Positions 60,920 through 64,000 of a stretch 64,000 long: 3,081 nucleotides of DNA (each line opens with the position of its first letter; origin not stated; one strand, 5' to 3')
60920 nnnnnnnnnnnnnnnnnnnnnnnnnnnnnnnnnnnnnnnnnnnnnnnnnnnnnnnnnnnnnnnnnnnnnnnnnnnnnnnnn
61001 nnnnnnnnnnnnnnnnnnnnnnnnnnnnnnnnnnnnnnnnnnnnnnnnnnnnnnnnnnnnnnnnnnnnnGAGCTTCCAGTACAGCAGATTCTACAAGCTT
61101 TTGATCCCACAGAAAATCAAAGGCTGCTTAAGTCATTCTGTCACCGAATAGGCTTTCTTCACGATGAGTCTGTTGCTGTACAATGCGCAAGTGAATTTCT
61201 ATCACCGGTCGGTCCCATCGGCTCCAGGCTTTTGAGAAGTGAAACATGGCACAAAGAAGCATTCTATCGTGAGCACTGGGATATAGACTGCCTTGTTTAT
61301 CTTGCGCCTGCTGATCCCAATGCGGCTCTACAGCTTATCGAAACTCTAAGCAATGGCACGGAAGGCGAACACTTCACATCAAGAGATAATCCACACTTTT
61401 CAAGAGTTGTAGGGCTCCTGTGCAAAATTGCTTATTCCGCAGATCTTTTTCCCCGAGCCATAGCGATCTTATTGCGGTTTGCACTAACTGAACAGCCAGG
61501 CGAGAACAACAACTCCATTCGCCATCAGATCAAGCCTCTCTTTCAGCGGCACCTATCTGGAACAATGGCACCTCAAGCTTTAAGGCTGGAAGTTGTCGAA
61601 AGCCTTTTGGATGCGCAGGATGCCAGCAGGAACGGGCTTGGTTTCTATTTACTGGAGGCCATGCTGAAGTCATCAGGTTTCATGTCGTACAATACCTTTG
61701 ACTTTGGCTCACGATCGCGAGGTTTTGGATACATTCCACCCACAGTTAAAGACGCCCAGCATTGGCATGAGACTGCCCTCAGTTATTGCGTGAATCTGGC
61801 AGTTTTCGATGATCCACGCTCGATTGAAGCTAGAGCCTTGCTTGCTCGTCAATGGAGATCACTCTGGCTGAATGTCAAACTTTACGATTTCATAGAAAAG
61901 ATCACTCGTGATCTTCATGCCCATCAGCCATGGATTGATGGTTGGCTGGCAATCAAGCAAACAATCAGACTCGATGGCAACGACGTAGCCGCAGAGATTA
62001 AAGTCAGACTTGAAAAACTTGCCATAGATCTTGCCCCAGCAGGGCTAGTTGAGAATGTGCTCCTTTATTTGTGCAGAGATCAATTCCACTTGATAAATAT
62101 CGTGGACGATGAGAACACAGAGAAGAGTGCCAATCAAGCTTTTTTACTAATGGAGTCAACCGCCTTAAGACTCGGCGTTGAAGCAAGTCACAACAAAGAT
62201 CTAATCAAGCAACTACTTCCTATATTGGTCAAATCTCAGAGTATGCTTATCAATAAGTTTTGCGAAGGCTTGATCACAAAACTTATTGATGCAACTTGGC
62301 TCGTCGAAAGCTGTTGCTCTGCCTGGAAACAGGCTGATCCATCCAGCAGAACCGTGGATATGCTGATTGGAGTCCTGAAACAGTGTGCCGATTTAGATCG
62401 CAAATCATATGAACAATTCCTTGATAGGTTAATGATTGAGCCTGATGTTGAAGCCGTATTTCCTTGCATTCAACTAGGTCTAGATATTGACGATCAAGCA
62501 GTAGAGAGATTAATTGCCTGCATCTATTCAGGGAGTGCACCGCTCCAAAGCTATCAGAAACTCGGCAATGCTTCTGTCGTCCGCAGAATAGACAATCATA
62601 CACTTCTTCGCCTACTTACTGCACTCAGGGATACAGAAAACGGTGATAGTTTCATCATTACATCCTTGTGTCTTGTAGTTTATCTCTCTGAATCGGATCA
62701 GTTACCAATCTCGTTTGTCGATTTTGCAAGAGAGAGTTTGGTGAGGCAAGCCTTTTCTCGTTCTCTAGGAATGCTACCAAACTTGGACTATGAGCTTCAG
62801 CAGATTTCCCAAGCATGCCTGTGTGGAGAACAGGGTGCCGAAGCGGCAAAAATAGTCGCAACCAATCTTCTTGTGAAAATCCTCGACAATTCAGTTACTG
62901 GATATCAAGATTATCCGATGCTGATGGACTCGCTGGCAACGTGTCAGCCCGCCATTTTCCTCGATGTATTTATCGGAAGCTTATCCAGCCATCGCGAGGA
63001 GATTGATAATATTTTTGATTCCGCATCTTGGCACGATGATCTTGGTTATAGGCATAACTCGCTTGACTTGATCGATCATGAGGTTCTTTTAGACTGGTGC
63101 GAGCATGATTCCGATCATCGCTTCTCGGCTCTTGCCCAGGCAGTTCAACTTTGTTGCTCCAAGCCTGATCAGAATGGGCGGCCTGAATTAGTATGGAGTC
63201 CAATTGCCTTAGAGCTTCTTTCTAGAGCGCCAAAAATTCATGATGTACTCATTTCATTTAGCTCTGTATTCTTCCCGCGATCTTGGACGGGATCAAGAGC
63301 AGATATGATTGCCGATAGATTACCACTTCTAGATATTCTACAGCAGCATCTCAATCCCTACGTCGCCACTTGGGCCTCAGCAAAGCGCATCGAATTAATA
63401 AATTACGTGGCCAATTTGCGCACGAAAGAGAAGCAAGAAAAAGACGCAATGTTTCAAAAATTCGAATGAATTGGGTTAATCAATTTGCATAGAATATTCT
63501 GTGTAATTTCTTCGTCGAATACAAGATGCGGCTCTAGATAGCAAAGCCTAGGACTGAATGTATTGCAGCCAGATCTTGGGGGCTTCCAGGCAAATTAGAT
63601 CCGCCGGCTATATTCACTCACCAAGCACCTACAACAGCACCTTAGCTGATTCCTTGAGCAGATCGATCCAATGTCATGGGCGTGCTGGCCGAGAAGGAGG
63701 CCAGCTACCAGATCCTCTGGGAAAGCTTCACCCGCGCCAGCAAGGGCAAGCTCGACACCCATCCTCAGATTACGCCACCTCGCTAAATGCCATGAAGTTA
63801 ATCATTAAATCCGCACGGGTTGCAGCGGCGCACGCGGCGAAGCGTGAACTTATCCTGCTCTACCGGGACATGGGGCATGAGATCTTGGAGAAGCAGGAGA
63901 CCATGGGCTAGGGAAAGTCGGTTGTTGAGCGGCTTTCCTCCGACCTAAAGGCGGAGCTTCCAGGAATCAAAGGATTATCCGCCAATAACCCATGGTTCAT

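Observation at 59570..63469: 1299-aa nuclease-STAND-helical-repeat protein in a low-GC island: candidate Avs-like antiviral sensor in a picocyanobacterium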

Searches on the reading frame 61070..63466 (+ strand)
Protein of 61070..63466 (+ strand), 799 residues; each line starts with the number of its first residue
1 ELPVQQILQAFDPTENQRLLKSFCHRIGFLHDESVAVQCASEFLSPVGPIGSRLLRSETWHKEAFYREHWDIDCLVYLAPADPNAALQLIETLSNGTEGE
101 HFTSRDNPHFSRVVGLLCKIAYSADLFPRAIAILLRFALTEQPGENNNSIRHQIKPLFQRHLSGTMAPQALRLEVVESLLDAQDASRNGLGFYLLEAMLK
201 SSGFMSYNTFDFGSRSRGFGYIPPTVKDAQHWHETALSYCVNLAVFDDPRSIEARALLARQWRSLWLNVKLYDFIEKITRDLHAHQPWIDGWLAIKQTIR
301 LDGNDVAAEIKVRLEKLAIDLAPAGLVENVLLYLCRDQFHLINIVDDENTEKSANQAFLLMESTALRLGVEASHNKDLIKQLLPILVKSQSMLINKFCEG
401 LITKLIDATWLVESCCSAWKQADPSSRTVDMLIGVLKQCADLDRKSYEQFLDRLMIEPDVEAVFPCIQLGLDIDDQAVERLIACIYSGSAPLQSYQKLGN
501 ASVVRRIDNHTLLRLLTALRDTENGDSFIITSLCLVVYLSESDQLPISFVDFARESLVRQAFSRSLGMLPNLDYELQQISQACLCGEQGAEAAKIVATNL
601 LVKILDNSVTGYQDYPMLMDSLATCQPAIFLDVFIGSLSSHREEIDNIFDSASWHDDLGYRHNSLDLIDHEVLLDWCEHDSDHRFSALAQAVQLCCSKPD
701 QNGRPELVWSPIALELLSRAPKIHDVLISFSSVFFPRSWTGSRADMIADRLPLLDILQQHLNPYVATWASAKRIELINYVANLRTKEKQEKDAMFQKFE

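Call 3: search_protein_families(library=pfam, proteins=[window:61070-63466:+], max_evalue=1)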
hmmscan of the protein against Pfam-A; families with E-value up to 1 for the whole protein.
window:61070-63466:+ (799 aa): 0 families

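Call 4: search_protein_families(library=padloc, proteins=[window:61070-63466:+], max_evalue=1)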
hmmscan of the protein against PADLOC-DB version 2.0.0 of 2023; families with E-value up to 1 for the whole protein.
window:61070-63466:+ (799 aa): 3 families
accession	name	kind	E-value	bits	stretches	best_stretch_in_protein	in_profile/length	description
PDLC03991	PD-Lambda-4_A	-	3.4e-102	341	1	2-799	496-1283/1283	-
PDLC03990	PD-Lambda-4_A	-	1.6e-70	236.3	1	2-799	156-943/943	-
PDLC03989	PD-Lambda-4_A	-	6.2e-12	43.1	1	364-799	39-468/468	-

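Call 5: search_protein_families(library=ncbifam, proteins=[window:61070-63466:+], max_evalue=1)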
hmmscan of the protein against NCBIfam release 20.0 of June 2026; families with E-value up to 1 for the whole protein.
window:61070-63466:+ (799 aa): 0 families

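Call 84: search_protein_representatives(protein=window:61160-63466:+)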
Query: 769 residues. Proteins with E-value up to 0.001 (for the whole library): 1713; up to 1e-10: 1141; up to 1e-30: 555. The best 150 are listed.
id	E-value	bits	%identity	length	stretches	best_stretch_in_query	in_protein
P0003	0.0e+00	1549.1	89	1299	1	1-769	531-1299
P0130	5.8e-197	672.8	58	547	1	228-769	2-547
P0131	8.7e-123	427.5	60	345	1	425-769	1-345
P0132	1.5e-108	380.4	33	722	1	48-761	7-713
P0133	9.9e-108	377.7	32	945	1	36-762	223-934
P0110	3.0e-100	353.0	30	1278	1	2-769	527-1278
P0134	2.3e-95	336.8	31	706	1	59-761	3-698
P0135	1.2e-93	331.2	29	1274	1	33-753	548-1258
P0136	3.0e-93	329.9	29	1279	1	22-766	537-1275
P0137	5.5e-93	329.0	30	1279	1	26-759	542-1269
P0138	3.1e-92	326.5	30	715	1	48-768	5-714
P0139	7.8e-90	318.6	60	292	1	444-707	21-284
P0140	2.3e-88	313.7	28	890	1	2-760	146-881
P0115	7.6e-88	312.0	30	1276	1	5-769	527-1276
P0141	2.8e-87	310.1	29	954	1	44-750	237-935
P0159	1.1e-76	275.1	30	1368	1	43-751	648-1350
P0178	6.4e-71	256.0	28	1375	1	69-759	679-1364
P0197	1.4e-67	245.0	27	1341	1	40-761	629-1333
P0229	6.2e-64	232.9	34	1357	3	42-299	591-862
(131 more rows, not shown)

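Call 85: search_protein_families(library=pfam, proteins=[P0159, P0178, P0229, P0197], max_evalue=0.01)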
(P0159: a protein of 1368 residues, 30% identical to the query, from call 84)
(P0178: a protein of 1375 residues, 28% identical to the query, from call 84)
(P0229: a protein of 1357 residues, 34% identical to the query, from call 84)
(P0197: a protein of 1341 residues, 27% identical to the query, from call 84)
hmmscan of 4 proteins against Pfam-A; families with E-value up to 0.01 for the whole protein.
P0159 (1368 aa): 8 families
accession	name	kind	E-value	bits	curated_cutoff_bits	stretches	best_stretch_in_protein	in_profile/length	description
PF07819.20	PGAP1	-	1.7e-08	34.9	24.3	1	17-153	6-139/233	PGAP1-like alpha/beta domain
PF05057.20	DUF676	-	2.3e-08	34.3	20.3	1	18-149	8-131/217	Putative serine esterase (DUF676)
PF24096.1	DUF7379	-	9.3e-05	22.9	33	1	78-151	53-120/191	Domain of unknown function (DUF7379)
PF02089.21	Palm_thioest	-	0.00027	21.2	26.8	1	18-146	2-113/254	Palmitoyl protein thioesterase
PF02450.21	LCAT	-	0.00059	19.6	21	1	74-146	103-165/392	Lecithin:cholesterol acyltransferase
PF00561.26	Abhydrolase_1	-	0.00084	19.5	25.8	1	68-146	44-103/245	alpha/beta hydrolase fold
PF12697.13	Abhydrolase_6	-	0.0016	19.5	26.3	1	18-153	1-105/217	Alpha/beta hydrolase family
PF10561.15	C2orf69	-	0.0027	17.5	25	0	86-144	188-244/301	C2orf69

P0178 (1375 aa): 2 families
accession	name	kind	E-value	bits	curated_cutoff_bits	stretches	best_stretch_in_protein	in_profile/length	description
PF05057.20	DUF676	-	3.9e-09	36.8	20.3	1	18-146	8-130/217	Putative serine esterase (DUF676)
PF08631.16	SPO22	-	0.0028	17.6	27.5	0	685-788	96-195/274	Meiosis protein SPO22/ZIP4 like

P0229 (1357 aa): 1 family
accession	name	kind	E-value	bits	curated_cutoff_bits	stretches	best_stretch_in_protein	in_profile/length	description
PF13191.12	AAA_16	-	0.0007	20.6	32.6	0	229-276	9-63/167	AAA ATPase domain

P0197 (1341 aa): 3 families
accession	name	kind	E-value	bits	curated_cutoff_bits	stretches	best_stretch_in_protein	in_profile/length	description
PF01726.22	LexA_DNA_bind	-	5.4e-13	49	23.7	1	4-67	1-64/65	LexA DNA binding domain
PF09339.16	HTH_IclR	-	0.0017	18.6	22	0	8-63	2-52/52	IclR helix-turn-helix domain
PF12840.13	HTH_20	-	0.0019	18.6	27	1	11-57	6-46/51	Helix-turn-helix domain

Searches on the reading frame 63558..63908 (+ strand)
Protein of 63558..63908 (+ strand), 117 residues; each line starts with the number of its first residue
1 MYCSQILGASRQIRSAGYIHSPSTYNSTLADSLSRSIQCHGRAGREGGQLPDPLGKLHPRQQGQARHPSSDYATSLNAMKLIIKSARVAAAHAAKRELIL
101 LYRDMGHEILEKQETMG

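Call 7: search_protein_families(library=padloc, proteins=[window:63558-63908:+], max_evalue=1)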
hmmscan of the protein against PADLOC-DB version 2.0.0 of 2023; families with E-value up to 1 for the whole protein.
window:63558-63908:+ (117 aa): 13 families
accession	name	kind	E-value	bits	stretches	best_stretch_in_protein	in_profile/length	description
PDLC04811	PDC-S02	-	1.9e-09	35.6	1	68-117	8-57/172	-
PDLC04831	PDC-S02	-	3.8e-08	31.2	1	67-115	6-54/346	-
PDLC04826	PDC-S02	-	6.7e-08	30.4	1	67-116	6-55/222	-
PDLC04800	PDC-S02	-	3.7e-07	28.5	1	68-116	7-55/129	-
PDLC04795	PDC-S02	-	4.2e-07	27.5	1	67-115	19-67/357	-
PDLC04804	PDC-S02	-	4.5e-06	24.4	1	69-115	8-54/203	-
PDLC04810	PDC-S02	-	0.0021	15.4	1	68-115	7-54/355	-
PDLC04827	PDC-S02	-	0.0068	14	1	69-114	7-52/234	-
PDLC04807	PDC-S02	-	0.0091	13.2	1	69-113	10-54/351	-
PDLC04797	PDC-S02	-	0.012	13.6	1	75-112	8-45/126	-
PDLC04808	PDC-S02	-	0.017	13.4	1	76-113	8-46/111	-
PDLC04825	PDC-S02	-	0.024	12.5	1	75-110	16-52/193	-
PDLC04812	PDC-S02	-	0.041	11.8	1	74-113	10-49/151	-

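Call 8: search_protein_families(library=pfam, proteins=[window:63558-63908:+], max_evalue=1)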
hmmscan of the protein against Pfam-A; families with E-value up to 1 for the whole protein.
window:63558-63908:+ (117 aa): 1 family
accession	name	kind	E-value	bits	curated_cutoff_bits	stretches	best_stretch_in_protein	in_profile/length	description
PF17761.7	DUF1016_N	-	0.013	16.1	32.8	1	80-114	3-40/137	DUF1016 N-terminal domain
